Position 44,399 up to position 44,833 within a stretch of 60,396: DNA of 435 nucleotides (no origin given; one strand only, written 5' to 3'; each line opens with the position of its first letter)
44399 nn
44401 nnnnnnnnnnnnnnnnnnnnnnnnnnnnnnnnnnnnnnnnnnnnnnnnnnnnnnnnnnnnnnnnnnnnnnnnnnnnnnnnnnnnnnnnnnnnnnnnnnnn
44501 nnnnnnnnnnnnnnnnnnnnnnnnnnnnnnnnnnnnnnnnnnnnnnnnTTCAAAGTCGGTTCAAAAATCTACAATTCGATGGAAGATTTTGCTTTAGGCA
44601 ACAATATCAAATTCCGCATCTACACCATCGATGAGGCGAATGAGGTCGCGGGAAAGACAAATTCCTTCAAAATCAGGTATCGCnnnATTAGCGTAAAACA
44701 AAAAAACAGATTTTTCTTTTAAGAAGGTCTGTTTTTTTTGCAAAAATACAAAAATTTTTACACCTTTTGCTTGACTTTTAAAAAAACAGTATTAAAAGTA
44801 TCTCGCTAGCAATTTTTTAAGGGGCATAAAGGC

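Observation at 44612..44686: Conserved 24-aa C-terminal tag (K/R).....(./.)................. shared by secreted LRR proteins: candidate new sorting or anchoring signal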

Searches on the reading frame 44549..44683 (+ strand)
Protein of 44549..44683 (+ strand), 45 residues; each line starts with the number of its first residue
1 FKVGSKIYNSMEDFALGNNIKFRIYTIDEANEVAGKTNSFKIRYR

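Call 13: find_homologous_proteins(query=A2, max_evalue=10)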
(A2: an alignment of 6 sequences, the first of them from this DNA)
Query A2 (6 sequences) (45 aa, profile of the alignment): 34 proteins with E <= 10 among 1002 candidates.
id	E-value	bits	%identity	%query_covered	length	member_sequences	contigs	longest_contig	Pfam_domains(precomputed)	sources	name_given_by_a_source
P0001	1.5e-14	72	55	64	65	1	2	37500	-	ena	-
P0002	1.7e-14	71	67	100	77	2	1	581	-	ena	-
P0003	4.2e-14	70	64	87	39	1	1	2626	-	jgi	-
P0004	3.5e-13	67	58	100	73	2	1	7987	-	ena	-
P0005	8.5e-13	66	52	64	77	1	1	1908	-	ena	-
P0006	1.3e-12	65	51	100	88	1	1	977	-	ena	-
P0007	2.5e-12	65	63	89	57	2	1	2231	-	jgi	-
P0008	9.7e-12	63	87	51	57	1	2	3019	-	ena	-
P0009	3.0e-11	61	58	89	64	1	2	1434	-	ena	-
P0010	7.1e-11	60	62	64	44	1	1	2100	-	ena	-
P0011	2.8e-10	58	59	91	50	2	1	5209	-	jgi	-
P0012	3.3e-10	58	60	89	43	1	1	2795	-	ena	-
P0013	4.5e-10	57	61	91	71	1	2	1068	-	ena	-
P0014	7.6e-10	57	60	100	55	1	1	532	-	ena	-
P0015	9.9e-10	56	69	100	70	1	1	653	-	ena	-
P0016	3.2e-9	55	69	100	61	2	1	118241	-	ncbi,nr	ncbi:MAG: hypothetical protein IJ830_04525, partial [Alphaproteobacteria bacterium]|nr:hypothetical 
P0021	2.3e-8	52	79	53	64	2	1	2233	-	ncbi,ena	-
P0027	3.6e-6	45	55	84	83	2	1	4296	-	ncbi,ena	-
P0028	4.8e-6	44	58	60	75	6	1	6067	-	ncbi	-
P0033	2.0e+0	26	54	51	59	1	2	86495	-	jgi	-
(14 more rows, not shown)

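Call 21: search_protein_families(library=pfam, proteins=[window:44549-44683:+], max_evalue=10)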
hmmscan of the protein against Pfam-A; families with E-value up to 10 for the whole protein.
seq(45 aa): 0 families

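Call 22: search_protein_families(library=ncbifam, proteins=[window:44549-44683:+], max_evalue=10)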
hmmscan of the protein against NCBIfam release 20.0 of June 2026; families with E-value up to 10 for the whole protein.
seq(45 aa): 0 families

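Call 23: search_solved_structures(query=A3, max_evalue=10, show_alignments=3)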
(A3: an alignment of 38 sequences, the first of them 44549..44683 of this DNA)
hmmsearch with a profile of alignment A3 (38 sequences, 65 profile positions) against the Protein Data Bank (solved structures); distinct sequences matched with E-value up to 10: 20.
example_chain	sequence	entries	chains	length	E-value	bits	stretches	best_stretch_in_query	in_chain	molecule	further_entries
2oum_A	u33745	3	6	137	0.099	16.6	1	37-53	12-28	50S ribosomal protein L1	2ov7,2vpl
4v8o_BC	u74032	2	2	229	0.11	16.5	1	37-53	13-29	50S RIBOSOMAL PROTEIN L1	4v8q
3u56_A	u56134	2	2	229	0.11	16.5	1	37-53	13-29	50S ribosomal protein L1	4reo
1eg0_N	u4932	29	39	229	0.11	16.5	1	37-53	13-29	PROTEIN (RIBOSOMAL PROTEIN L1) | 50S ribosomal protein L1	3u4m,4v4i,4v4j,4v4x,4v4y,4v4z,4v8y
4f9t_A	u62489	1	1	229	0.11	16.5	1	37-53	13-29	50S ribosomal protein L1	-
4qvi_A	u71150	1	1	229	0.11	16.4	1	37-53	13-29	50S ribosomal protein L1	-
3tg8_A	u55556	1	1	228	0.11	16.4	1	37-53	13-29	50S ribosomal protein L1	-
2hw8_A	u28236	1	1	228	0.11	16.4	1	37-53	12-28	50S ribosomal protein L1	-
4qg3_A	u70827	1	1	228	0.11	16.4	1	37-53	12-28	50S ribosomal protein L1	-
1ml5_c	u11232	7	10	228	0.11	16.4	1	37-53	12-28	50S RIBOSOMAL PROTEIN L1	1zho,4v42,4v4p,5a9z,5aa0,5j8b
3umy_A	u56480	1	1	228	0.11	16.4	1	37-53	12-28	50S ribosomal protein L1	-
1ad2_A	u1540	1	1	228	0.11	16.4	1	37-53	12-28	RIBOSOMAL PROTEIN L1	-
487d_H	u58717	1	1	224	0.15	16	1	38-53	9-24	50S ribosomal protein L1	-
5npm_A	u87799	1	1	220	0.16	15.9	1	38-53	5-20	50S ribosomal protein L1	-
4qgb_A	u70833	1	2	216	0.3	15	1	40-53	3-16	50S ribosomal protein L1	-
4v5a_BC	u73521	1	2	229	0.55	14.2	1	37-55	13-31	50S RIBOSOMAL PROTEIN L1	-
2om7_K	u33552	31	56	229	0.63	14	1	37-55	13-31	50S ribosomal protein L1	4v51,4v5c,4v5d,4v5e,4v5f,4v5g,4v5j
4u1u_B5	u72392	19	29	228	0.66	13.9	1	37-55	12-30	50S ribosomal protein L1 | RIBOSOMAL PROTEIN L1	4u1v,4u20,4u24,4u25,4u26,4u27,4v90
5uq7_C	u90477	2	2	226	0.67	13.9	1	37-55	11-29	50S ribosomal protein L1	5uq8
5ot7_f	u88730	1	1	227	0.67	13.9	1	37-55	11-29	50S ribosomal protein L1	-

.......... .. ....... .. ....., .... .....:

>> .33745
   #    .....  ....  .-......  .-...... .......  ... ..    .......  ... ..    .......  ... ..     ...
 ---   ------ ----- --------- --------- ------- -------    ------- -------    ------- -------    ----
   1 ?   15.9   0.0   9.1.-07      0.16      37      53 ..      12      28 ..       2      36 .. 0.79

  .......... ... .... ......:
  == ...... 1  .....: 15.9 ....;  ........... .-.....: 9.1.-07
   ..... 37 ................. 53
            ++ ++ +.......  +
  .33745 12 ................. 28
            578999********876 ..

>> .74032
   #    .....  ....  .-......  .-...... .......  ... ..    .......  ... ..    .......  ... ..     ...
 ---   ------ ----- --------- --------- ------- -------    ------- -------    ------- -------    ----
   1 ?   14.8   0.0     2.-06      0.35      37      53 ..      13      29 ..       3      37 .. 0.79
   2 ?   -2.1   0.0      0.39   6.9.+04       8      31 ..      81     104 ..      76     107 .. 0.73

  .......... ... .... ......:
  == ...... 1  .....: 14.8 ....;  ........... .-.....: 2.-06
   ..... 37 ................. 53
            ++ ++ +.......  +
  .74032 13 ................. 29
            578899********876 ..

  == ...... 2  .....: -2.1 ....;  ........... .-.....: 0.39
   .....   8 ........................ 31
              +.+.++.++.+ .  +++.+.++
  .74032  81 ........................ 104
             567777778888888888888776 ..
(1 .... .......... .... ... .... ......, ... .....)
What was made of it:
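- Tried and rejected: A profile search of PDB sequences gave only a chance 'IYTIDEA' in ribosomal protein L1, E about 0.1 (call 23).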

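Call 24: find_related_loci(query=A3, collection=genome_contigs, flank=3000)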
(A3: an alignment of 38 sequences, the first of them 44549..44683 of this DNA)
Query A3 (45 aa) in genome_contigs; peptide patterns used: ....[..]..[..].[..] (x = any residue, [..] = any of these).
102 stretches matched a pattern; 80 encode a relative of the query (tblastn E <= 1e-3); 80 distinct loci.
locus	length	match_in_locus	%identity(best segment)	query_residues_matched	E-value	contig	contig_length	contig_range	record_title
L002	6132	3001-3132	70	2-45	8e-17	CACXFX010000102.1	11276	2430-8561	MAG: uncultured proteobacterium isolate RUG11221 genome assembly, contig: RUG11221_asm_102, whole genome shotgun sequenc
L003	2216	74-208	71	1-45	2e-16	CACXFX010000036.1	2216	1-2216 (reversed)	MAG: uncultured proteobacterium isolate RUG11221 genome assembly, contig: RUG11221_asm_36, whole genome shotgun sequence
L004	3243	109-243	71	1-45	3e-16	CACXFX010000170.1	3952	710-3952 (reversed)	MAG: uncultured proteobacterium isolate RUG11221 genome assembly, contig: RUG11221_asm_170, whole genome shotgun sequenc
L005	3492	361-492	59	2-45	5e-14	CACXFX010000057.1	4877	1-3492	MAG: uncultured proteobacterium isolate RUG11221 genome assembly, contig: RUG11221_asm_57, whole genome shotgun sequence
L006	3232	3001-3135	53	1-45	6e-11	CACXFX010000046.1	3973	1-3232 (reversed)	MAG: uncultured proteobacterium isolate RUG11221 genome assembly, contig: RUG11221_asm_46, whole genome shotgun sequence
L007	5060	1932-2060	56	1-45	6e-11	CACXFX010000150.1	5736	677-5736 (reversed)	MAG: uncultured proteobacterium isolate RUG11221 genome assembly, contig: RUG11221_asm_150, whole genome shotgun sequenc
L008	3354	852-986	51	1-45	7e-11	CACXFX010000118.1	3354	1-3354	MAG: uncultured proteobacterium isolate RUG11221 genome assembly, contig: RUG11221_asm_118, whole genome shotgun sequenc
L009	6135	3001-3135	53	1-45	1e-10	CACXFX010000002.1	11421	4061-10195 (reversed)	MAG: uncultured proteobacterium isolate RUG11221 genome assembly, contig: RUG11221_asm_2, whole genome shotgun sequence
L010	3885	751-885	53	1-45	1e-10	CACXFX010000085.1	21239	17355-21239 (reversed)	MAG: uncultured proteobacterium isolate RUG11221 genome assembly, contig: RUG11221_asm_85, whole genome shotgun sequence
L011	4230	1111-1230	60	6-45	3e-10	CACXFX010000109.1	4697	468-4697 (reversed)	MAG: uncultured proteobacterium isolate RUG11221 genome assembly, contig: RUG11221_asm_109, whole genome shotgun sequenc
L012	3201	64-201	57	1-45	3e-10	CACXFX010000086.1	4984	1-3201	MAG: uncultured proteobacterium isolate RUG11221 genome assembly, contig: RUG11221_asm_86, whole genome shotgun sequence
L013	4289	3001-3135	53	1-45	4e-10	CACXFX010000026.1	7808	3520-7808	MAG: uncultured proteobacterium isolate RUG11221 genome assembly, contig: RUG11221_asm_26, whole genome shotgun sequence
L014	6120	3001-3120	55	6-45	4e-10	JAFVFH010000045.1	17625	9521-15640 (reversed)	MAG: Alphaproteobacteria bacterium isolate RGIG5118 Roe_deer_Rumen.Co__c863994, whole genome shotgun sequence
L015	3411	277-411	53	1-45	3e-10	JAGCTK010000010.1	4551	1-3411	MAG: Alphaproteobacteria bacterium isolate RGIG10106 Yak_Rumen-4__c110815, whole genome shotgun sequence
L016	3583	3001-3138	57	1-45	4e-10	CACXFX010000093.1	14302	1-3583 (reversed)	MAG: uncultured proteobacterium isolate RUG11221 genome assembly, contig: RUG11221_asm_93, whole genome shotgun sequence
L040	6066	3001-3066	77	24-45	4e-8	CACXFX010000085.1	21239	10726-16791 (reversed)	MAG: uncultured proteobacterium isolate RUG11221 genome assembly, contig: RUG11221_asm_85, whole genome shotgun sequence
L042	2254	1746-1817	75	22-45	9e-8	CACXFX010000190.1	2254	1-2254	MAG: uncultured proteobacterium isolate RUG11221 genome assembly, contig: RUG11221_asm_190, whole genome shotgun sequenc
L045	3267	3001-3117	58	6-45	1e-7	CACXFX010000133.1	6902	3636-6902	MAG: uncultured proteobacterium isolate RUG11221 genome assembly, contig: RUG11221_asm_133, whole genome shotgun sequenc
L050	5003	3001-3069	70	23-45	3e-7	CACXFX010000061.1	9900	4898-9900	MAG: uncultured proteobacterium isolate RUG11221 genome assembly, contig: RUG11221_asm_61, whole genome shotgun sequence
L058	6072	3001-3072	67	22-45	1e-6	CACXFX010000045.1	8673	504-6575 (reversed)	MAG: uncultured proteobacterium isolate RUG11221 genome assembly, contig: RUG11221_asm_45, whole genome shotgun sequence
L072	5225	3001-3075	60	23-45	9e-5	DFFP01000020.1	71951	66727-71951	MAG TPA_asm: Alphaproteobacteria bacterium UBA3773 UBA3773_contig_93810, whole genome shotgun sequence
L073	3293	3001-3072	58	23-45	9e-5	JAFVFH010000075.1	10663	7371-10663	MAG: Alphaproteobacteria bacterium isolate RGIG5118 Roe_deer_Rumen.Co__c1314019, whole genome shotgun sequence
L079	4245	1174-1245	58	23-45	4e-4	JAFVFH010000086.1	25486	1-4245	MAG: Alphaproteobacteria bacterium isolate RGIG5118 Roe_deer_Rumen.Co__c1521321, whole genome shotgun sequence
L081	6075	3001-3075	60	23-45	5e-4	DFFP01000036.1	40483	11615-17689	MAG TPA_asm: Alphaproteobacteria bacterium UBA3773 UBA3773_contig_43369, whole genome shotgun sequence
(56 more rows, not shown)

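Call 28: search_protein_representatives(alignment_id=A3)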
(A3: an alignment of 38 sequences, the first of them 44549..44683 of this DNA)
Query: 38 sequences, 65 profile positions. Proteins with E-value up to 0.001 (for the whole library): 658; up to 1e-10: 264; up to 1e-30: 0. The best 150 are listed.
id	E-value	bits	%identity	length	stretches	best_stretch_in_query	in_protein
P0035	1.5e-22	96.1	-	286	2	6-65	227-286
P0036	1.6e-22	96.1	-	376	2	5-65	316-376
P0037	1.6e-22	96.1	-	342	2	5-65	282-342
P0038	4.9e-22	94.5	-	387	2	6-65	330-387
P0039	8.5e-22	93.7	-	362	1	7-65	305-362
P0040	8.9e-22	93.7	-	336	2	17-65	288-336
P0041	1.2e-21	93.3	-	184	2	6-65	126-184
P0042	1.3e-21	93.1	-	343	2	7-65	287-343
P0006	1.5e-21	92.9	-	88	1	8-65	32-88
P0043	1.9e-21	92.6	-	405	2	6-65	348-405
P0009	2.4e-21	92.3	-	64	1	6-65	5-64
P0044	2.4e-21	92.3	-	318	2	8-65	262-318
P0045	1.0e-20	90.2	-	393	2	5-65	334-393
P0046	1.5e-20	89.7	-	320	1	6-65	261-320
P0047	2.4e-20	89.1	-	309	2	5-65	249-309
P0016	3.2e-20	88.7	-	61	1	6-65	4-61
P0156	1.3e-15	73.9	-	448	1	5-65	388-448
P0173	5.9e-15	71.8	-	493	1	7-65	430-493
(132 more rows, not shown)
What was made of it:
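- The match ends at the last residue in 150 of 150 listed hits (call 28).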

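Call 60: search_protein_families(library=pfam, proteins=[L045:2206-3117:+, L050:2038-3069:+, L072:2191-3075:+, L081:2209-3075:+, L079:235-1245:+, L073:1942-3072:+, L040:2314-3066:+, L042:735-1817:+, L058:2068-3072:+, L002:2266-3132:+], max_evalue=0.01)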
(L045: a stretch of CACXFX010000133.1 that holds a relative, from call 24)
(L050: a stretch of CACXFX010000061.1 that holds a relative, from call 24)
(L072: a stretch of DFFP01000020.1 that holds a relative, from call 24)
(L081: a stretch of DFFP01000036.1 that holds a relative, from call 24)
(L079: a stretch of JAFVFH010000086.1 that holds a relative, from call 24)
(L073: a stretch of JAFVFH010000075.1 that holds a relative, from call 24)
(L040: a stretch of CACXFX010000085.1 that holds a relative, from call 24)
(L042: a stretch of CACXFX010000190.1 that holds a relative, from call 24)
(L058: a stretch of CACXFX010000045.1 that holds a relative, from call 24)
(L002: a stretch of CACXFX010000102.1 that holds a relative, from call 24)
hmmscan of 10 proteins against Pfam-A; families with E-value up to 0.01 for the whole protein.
L045:2206-3117:+ (304 aa): 5 families
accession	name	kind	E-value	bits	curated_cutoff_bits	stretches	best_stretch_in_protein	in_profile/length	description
PF14938.12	SNAP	-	1.3e-07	31.8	25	1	151-271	70-191/282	Soluble NSF attachment protein, SNAP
PF13424.12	TPR_12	-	2.5e-05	24.8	30.1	1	161-226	9-76/77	Tetratricopeptide repeat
PF13181.12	TPR_8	-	0.0013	19.2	25.7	0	235-259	1-25/34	Tetratricopeptide repeat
PF07719.23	TPR_2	-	0.0014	19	27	0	195-225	1-31/34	Tetratricopeptide repeat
PF25063.1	ARM_TT21_C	-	0.0069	16.7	35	0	117-223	14-123/209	Tetratricopeptide repeat protein 21 C-terminal ARM domain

L050:2038-3069:+ (344 aa): 0 families

L072:2191-3075:+ (295 aa): 0 families

L081:2209-3075:+ (289 aa): 2 families
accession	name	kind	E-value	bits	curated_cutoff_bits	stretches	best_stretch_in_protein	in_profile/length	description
PF07661.19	MORN_2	-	0.0023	18.4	29.6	0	246-260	2-16/22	MORN repeat variant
PF05593.20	RHS_repeat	-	0.0038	18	22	0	222-247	2-26/38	RHS Repeat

L079:235-1245:+ (337 aa): 2 families
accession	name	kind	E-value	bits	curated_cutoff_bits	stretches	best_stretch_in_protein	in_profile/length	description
PF13306.12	LRR_5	-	1.8e-46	157.6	27.7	2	49-160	11-122/127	BspA type Leucine rich repeat region (6 copies)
PF13855.12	LRR_8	-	0.0027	17.9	27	0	194-215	11-32/61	Leucine rich repeat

L073:1942-3072:+ (377 aa): 6 families
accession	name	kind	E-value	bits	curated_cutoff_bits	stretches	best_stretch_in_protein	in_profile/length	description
PF13306.12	LRR_5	-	2.9e-52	176.3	27.7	2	75-185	11-123/127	BspA type Leucine rich repeat region (6 copies)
PF05725.18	FNIP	-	9.9e-12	45.2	21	1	138-178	1-40/44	FNIP Repeat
PF05593.20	RHS_repeat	-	1.4e-05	25.8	22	0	336-350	15-31/38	RHS Repeat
PF00207.28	A2M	-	0.00017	21.8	21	0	165-193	17-45/92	Alpha-2-macroglobulin family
PF23563.1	TRIP13_N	-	0.0018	18.8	27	0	75-109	32-66/88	TRIP13 N-terminal domain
PF10660.14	MitoNEET_N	-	0.0023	18.4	23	0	120-161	15-54/64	Iron-containing outer mitochondrial membrane protein N-terminus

L040:2314-3066:+ (251 aa): 2 families
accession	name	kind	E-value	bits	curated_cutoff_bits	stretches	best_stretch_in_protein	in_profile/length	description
PF13306.12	LRR_5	-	8.3e-14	52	27.7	1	79-169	2-91/127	BspA type Leucine rich repeat region (6 copies)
PF13855.12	LRR_8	-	0.0009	19.4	27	1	99-144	12-58/61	Leucine rich repeat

L042:735-1817:+ (361 aa): 2 families
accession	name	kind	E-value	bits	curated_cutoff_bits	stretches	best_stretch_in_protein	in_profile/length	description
PF13306.12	LRR_5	-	1.4e-20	73.9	27.7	1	108-215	2-112/127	BspA type Leucine rich repeat region (6 copies)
PF13855.12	LRR_8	-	0.0029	17.8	27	0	125-163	11-52/61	Leucine rich repeat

L058:2068-3072:+ (335 aa): 2 families
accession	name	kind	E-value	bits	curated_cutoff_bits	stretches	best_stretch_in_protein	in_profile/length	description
PF13306.12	LRR_5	-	2.2e-43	147.6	27.7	2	84-196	12-126/127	BspA type Leucine rich repeat region (6 copies)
PF02445.21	NadA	-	0.0053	16.4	27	1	251-284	102-135/295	Quinolinate synthetase A protein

L002:2266-3132:+ (289 aa): 1 family
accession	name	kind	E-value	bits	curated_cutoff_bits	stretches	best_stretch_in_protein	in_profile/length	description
PF13306.12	LRR_5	-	4.5e-10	40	27.7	1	113-178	24-90/127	BspA type Leucine rich repeat region (6 copies)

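Call 74: find_encoding_contigs(protein=P0033, flank=6000, max_places=2)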
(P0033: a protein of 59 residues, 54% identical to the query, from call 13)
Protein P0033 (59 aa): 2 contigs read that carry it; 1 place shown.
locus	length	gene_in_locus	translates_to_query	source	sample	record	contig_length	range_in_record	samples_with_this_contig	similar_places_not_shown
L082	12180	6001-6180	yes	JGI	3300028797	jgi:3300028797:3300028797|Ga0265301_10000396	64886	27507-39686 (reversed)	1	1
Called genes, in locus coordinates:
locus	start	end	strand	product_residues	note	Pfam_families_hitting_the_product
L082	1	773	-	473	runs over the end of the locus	PF00224:PK, PF02887:PK_C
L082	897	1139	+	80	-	PF10073:GapR_DNA-bd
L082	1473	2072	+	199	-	-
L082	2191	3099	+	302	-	PF01509:TruB_N, PF16198:TruB_C_2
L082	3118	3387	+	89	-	PF00312:Ribosomal_S15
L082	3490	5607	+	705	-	PF01138:RNase_PH, PF03725:RNase_PH_C, PF03726:PNPase, PF01138:RNase_PH, PF03725:RNase_PH_C (weak), PF00013:KH_1, PF00575:S1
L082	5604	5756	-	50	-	-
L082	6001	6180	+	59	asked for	-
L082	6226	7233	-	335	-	PF00438:S-AdoMet_synt_N, PF02772:S-AdoMet_synt_M, PF02773:S-AdoMet_synt_C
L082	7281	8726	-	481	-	PF00883:Peptidase_M17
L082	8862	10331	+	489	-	-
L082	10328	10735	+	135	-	-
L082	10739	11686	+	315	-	PF01300:Sua5_yciO_yrdC, PF03481:Sua5_C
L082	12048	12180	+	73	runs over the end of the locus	PF17209:Hfq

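Call 75: list_cluster_members(proteins=[P0016, P0028, P0021, P0027, P0035, P0036, P0173, P0156])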
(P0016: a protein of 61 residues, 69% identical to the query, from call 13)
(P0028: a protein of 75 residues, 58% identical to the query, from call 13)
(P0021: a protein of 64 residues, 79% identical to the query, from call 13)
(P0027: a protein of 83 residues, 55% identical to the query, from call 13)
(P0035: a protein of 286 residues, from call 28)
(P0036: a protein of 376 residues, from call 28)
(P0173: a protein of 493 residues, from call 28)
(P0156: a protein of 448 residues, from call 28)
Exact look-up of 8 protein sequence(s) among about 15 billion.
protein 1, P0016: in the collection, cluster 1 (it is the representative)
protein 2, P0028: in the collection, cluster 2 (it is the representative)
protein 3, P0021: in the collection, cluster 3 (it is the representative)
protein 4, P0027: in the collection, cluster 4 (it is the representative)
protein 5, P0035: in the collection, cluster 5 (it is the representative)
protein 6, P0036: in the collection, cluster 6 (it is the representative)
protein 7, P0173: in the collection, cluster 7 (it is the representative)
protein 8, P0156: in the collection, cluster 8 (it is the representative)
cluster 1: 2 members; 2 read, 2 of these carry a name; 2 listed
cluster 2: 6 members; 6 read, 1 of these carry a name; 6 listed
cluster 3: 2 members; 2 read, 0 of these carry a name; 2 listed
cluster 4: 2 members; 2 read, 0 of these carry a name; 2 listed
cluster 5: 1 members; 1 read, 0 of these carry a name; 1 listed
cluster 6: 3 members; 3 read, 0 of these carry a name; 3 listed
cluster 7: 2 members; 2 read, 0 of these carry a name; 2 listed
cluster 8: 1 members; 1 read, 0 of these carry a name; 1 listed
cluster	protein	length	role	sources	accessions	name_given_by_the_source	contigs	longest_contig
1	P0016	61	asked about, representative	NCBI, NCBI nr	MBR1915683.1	MAG: hypothetical protein IJ830_04525, partial [Alphaproteobacteria bacterium] | hypothetical protein [Alphaproteobacteria bacterium]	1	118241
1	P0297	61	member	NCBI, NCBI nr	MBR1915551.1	MAG: hypothetical protein IJ830_03835, partial [Alphaproteobacteria bacterium] | hypothetical protein [Alphaproteobacteria bacterium]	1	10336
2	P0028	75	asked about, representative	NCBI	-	-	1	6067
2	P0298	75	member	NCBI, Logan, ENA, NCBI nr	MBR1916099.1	MAG: hypothetical protein IJ830_06675 [Alphaproteobacteria bacterium] | hypothetical protein [Alphaproteobacteria bacterium]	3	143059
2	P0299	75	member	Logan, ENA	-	-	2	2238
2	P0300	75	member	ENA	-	-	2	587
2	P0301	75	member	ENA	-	-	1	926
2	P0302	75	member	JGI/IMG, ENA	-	-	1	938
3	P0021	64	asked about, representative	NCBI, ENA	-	-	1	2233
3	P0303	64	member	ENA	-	-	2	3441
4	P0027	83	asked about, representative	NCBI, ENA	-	-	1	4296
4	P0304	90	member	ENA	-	-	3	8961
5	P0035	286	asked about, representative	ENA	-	-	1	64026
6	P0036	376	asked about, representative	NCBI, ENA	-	-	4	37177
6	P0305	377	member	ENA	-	-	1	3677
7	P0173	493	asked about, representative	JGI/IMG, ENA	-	-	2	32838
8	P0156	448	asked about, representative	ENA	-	-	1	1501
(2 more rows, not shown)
